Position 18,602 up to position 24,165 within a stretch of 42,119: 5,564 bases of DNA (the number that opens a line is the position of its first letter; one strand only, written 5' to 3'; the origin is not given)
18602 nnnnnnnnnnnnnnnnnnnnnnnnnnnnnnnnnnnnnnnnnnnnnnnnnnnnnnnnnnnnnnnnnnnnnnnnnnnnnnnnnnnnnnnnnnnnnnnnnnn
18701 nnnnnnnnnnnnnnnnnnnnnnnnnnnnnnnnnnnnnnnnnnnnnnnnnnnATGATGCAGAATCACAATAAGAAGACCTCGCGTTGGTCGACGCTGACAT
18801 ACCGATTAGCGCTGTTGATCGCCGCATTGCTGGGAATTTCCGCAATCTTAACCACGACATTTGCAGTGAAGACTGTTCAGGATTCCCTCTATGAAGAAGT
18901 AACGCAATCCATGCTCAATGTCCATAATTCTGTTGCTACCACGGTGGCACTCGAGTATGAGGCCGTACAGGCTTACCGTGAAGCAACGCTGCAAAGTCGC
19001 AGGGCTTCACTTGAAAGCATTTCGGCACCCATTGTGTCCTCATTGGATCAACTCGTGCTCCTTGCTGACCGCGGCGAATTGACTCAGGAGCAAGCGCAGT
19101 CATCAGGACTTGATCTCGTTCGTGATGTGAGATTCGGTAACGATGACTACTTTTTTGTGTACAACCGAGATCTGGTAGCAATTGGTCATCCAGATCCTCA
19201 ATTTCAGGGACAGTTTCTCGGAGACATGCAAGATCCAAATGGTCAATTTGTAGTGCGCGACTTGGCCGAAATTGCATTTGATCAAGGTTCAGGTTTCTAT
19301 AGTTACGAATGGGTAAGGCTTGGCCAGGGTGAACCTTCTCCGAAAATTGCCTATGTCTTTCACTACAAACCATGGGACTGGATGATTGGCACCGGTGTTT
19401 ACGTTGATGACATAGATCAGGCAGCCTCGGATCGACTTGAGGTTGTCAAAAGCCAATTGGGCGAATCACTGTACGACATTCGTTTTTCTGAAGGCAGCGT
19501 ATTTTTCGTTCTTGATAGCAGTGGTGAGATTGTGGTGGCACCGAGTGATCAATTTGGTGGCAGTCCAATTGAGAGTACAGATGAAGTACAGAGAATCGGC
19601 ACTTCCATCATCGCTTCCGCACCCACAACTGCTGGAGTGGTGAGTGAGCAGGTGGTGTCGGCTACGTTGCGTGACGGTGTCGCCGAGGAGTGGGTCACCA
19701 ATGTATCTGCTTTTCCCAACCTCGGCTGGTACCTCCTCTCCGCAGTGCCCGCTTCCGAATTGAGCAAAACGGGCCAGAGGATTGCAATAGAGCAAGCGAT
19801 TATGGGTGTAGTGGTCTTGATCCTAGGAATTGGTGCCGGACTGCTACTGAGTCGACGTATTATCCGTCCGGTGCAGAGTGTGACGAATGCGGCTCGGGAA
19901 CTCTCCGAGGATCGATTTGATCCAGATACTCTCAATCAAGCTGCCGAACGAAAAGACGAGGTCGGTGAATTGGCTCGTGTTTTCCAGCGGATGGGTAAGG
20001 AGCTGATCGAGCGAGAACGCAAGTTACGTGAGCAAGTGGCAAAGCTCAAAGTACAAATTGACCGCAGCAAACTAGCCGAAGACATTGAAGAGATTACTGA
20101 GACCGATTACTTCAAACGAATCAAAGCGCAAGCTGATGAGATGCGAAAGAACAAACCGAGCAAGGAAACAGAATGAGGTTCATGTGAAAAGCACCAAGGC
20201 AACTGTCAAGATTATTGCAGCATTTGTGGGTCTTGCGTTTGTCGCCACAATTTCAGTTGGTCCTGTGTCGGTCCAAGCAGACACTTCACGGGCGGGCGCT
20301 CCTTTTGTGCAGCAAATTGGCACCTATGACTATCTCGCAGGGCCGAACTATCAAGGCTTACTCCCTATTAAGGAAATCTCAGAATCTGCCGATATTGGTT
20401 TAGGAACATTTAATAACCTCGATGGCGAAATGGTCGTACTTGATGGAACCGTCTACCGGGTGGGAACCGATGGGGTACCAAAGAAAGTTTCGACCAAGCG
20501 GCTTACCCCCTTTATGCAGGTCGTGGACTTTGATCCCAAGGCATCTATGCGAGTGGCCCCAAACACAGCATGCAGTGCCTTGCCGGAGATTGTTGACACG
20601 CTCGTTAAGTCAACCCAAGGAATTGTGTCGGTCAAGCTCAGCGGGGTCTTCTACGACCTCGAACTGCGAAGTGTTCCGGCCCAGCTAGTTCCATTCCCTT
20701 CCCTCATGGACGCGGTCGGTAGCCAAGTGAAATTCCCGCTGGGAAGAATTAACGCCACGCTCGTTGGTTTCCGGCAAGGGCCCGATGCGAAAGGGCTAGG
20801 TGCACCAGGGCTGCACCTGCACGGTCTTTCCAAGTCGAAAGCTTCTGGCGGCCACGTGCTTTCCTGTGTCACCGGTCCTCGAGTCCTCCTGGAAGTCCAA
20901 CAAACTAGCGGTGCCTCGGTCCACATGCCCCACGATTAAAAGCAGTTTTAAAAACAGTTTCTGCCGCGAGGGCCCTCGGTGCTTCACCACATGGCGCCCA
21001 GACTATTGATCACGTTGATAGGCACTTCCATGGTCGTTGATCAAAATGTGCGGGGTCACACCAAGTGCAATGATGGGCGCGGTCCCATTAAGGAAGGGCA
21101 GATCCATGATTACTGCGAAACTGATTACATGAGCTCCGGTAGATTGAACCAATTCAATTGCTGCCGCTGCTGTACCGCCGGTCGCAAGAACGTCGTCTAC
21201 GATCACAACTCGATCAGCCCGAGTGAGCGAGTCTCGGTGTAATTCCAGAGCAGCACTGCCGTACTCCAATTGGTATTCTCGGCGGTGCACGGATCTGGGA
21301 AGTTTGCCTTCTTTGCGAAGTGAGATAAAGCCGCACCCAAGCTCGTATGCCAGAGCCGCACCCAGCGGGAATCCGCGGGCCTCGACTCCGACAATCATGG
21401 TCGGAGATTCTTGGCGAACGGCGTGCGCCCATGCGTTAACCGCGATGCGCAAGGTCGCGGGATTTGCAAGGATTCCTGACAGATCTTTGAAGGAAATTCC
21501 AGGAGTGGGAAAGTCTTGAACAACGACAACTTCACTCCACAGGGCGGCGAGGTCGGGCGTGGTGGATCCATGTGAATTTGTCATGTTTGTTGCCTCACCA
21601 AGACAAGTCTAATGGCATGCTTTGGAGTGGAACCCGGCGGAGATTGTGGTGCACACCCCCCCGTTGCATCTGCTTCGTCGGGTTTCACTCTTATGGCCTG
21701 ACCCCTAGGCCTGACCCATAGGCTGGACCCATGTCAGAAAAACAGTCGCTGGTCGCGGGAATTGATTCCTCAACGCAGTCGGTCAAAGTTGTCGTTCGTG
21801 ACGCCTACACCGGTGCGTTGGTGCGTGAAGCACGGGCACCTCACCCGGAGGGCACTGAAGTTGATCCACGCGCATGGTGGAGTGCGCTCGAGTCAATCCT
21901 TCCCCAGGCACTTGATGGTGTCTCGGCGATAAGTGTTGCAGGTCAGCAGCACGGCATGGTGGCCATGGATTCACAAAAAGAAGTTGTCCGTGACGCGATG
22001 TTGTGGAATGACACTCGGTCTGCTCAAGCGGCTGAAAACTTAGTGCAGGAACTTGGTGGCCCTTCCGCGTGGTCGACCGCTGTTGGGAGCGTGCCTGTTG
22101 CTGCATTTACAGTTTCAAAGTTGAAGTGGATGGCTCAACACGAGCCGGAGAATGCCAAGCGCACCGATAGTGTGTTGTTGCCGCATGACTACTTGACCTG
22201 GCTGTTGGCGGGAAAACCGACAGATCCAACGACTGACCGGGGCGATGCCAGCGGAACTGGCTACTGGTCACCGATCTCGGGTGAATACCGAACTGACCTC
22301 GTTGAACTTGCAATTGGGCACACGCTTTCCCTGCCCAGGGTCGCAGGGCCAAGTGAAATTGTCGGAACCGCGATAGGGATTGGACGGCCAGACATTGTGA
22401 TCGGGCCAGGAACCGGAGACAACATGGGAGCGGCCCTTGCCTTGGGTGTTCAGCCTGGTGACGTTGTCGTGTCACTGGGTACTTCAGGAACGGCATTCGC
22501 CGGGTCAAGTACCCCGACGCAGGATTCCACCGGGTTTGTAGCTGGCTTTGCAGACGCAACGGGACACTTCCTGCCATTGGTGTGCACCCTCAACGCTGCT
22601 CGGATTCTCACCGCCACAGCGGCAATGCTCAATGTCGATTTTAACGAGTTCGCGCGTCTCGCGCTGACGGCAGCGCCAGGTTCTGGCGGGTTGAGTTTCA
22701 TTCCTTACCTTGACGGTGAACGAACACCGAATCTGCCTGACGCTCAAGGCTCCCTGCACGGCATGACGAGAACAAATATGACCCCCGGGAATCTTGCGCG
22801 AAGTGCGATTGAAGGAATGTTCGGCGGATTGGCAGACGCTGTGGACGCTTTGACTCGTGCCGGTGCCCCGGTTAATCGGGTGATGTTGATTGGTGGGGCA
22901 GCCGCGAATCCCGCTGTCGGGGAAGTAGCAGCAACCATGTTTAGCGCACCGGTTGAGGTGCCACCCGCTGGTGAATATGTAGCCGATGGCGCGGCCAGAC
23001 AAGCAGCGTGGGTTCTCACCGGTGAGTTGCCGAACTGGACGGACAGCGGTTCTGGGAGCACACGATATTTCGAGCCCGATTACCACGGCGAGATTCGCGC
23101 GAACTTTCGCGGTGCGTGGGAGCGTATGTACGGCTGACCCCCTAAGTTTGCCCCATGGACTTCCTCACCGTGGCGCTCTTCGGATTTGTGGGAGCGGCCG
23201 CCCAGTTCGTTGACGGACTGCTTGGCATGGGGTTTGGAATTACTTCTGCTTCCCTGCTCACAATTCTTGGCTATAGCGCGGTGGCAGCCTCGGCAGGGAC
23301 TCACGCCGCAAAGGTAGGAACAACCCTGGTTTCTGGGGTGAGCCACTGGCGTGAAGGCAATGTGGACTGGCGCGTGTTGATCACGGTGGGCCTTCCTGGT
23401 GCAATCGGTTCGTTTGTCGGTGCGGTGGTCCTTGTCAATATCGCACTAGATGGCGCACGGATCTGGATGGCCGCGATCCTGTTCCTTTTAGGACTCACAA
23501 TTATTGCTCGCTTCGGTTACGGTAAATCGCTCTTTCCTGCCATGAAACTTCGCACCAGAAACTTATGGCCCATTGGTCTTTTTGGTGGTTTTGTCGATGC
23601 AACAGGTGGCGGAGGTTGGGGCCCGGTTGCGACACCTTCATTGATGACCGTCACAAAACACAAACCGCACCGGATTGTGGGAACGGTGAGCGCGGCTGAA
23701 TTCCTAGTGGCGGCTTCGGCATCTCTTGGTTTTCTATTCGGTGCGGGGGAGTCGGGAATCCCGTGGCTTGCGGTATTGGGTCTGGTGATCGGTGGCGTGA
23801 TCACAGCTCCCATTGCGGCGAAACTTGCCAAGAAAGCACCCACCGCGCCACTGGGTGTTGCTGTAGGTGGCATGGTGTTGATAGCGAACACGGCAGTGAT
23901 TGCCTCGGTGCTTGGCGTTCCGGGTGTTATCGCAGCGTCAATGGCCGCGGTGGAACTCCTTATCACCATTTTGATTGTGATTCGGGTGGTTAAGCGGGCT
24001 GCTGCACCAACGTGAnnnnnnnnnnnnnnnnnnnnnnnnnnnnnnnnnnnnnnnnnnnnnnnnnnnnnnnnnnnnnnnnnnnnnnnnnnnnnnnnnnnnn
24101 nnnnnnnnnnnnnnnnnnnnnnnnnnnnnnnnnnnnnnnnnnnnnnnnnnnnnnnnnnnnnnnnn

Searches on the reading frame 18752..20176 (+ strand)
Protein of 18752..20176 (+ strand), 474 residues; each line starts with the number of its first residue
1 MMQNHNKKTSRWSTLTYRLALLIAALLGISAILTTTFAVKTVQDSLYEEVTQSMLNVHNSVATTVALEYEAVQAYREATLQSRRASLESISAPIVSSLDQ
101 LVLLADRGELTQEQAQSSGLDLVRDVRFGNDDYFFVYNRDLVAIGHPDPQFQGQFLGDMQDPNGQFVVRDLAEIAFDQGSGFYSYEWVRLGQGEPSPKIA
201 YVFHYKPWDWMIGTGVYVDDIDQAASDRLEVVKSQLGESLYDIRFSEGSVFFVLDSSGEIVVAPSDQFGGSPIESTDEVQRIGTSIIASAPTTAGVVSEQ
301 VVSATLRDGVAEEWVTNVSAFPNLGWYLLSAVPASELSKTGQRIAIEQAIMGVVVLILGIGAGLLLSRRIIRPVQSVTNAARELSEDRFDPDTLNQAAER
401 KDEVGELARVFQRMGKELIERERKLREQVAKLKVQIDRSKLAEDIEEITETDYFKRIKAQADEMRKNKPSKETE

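Call 7: search_protein_families(library=pfam, proteins=[window:18752-20176:+], max_evalue=0.001)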
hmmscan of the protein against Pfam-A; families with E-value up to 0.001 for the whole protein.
window:18752-20176:+ (474 aa): 4 families
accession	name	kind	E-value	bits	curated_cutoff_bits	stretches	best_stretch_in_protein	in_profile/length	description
PF08269.17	dCache_2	-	2.9e-43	148.6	26.5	1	41-336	4-296/298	Cache domain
PF17200.10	sCache_2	-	3.4e-40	138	25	1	104-227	26-151/155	Single Cache domain 2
PF17201.10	Cache_3-Cache_2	-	2.2e-17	63.8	27.7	1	115-225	187-293/299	Cache 3/Cache 2 fusion domain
PF00672.30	HAMP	-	4.2e-09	37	25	1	365-418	1-51/53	HAMP domain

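Call 64: search_protein_families(library=ncbifam, proteins=[window:18752-20176:+], max_evalue=0.1)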
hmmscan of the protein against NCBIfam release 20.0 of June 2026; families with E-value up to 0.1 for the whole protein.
window:18752-20176:+ (474 aa): 21 families
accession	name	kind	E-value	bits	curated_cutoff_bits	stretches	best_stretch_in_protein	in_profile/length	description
NF052443.1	SensHisKinMctS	equivalog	3.7e-27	94.8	700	1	66-224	32-187/457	two-component system sensor histidine kinase MctS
NF058645.1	MCPCtpMPsAe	equivalog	9.5e-26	90.7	900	2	68-245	34-209/558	methyl-accepting chemotaxis protein CtpM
NF038263.1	prot_phos_SiaA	equivalog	6.2e-13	48.1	700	1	312-432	275-393/658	biofilm regulation protein phosphatase SiaA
NF052458.1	PhdiestGepA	equivalog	6e-08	31.3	1200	1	312-429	310-425/840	phosphodiesterase GepA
NF008184.0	PRK10935.1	equivalog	7.3e-08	31.5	553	1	345-432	151-236/565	nitrate/nitrite two-component system sensor histidine kinase NarQ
NF033092.0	HK_WalK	equivalog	1.8e-06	26.8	725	1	335-432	166-260/594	cell wall metabolism sensor histidine kinase WalK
NF058527.1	HistKinChvGCaul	equivalog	2.8e-06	26.3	740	1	353-423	234-304/535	two-component sensor histidine kinase ChvG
NF011874.0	PRK15347.1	equivalog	3.2e-05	22.1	852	1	290-440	238-388/921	two component system sensor kinase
NF053592.1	HK_near_YfiR_like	equivalog_domain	5.2e-05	22.9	194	1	343-417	145-220/223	sensor histidine kinase, YfiR-like protein-associated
NF040691.1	MtrAB_MtrB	equivalog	0.00012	21.2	450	1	344-427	186-266/507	MtrAB system histidine kinase MtrB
NF012163.2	BaeS_SmeS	equivalog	0.00015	20.8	500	1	350-432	168-247/457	sensor histidine kinase efflux regulator BaeS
NF007896.0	PRK10600.1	equivalog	0.00025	19.8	578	1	342-436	150-241/598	nitrate/nitrite two-component system sensor histidine kinase NarX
NF047496.1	HK_LIC11548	equivalog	0.0004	19.3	750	1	343-426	272-352/589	LIC_11548 family sensor histidine kinase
NF045900.1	HisKinCpxALeg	equivalog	0.001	17.9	800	1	351-443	154-253/451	two-component system sensor histidine kinase CpxA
NF007837.0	PRK10549.1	equivalog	0.0021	16.9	603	1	355-429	173-244/466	envelope stress sensor histidine kinase BaeS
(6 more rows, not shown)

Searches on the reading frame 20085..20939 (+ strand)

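Call 7: search_protein_families(library=pfam, proteins=[window:20085-20939:+], max_evalue=0.001)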
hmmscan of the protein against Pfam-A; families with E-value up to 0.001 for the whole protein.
window:20085-20939:+ (284 aa): 1 family
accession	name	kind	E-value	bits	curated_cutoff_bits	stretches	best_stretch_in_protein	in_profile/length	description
PF03306.18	AAL_decarboxy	-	2.1e-48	165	25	1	77-284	3-209/219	Alpha-acetolactate decarboxylase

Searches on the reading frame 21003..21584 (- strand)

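Call 7: search_protein_families(library=pfam, proteins=[window:21003-21584:-], max_evalue=0.001)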
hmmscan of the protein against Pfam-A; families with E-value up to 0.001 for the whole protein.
window:21003-21584:- (193 aa): 3 families
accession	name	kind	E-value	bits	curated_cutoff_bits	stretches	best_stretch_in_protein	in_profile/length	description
PF00156.33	Pribosyltran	-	1.1e-17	64.3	26.3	1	38-161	5-125/158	Phosphoribosyl transferase domain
PF14681.12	UPRTase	-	5.6e-05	23.1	27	1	119-157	118-156/206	Uracil phosphoribosyltransferase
PF15609.12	PRTase_2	-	0.00086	19.3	28.8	0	113-152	108-148/188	Phosphoribosyl transferase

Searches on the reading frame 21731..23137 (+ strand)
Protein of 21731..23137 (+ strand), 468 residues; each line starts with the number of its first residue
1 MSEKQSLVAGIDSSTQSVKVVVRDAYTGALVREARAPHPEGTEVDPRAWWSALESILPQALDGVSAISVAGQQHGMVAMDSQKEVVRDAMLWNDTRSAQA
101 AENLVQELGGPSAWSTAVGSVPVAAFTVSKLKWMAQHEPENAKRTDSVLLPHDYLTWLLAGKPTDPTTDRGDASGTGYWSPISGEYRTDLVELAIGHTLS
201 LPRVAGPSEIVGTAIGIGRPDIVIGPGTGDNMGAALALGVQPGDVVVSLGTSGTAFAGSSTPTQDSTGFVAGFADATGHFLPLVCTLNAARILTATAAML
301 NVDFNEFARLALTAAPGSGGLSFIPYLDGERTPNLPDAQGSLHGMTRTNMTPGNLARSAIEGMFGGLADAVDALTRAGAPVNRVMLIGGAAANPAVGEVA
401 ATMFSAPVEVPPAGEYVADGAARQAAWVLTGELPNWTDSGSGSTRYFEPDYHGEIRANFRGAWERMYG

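Call 7: search_protein_families(library=pfam, proteins=[window:21731-23137:+], max_evalue=0.001)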
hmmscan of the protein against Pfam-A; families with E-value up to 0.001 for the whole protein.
window:21731-23137:+ (468 aa): 2 families
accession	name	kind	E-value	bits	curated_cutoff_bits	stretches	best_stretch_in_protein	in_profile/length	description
PF00370.27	FGGY_N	-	1.9e-32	113.3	28.8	1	8-234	2-242/245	FGGY family of carbohydrate kinases, N-terminal domain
PF02782.22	FGGY_C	-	8.9e-24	84.8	27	1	246-427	2-196/198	FGGY family of carbohydrate kinases, C-terminal domain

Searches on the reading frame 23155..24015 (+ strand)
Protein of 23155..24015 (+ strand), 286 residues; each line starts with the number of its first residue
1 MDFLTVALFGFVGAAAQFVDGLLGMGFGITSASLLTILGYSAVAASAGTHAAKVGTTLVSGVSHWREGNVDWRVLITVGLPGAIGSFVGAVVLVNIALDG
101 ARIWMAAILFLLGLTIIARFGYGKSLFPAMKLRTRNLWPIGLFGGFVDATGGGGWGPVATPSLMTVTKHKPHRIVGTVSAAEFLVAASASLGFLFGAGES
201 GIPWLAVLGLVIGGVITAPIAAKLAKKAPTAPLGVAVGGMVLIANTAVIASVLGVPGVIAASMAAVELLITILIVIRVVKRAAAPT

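Call 7: search_protein_families(library=pfam, proteins=[window:23155-24015:+], max_evalue=0.001)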
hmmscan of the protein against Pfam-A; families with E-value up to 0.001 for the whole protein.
window:23155-24015:+ (286 aa): 1 family
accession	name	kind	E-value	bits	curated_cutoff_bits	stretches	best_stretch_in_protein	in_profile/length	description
PF01925.25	TauE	-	2.2e-36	126.2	32.6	1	11-244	3-233/237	Sulfite exporter TauE/SafE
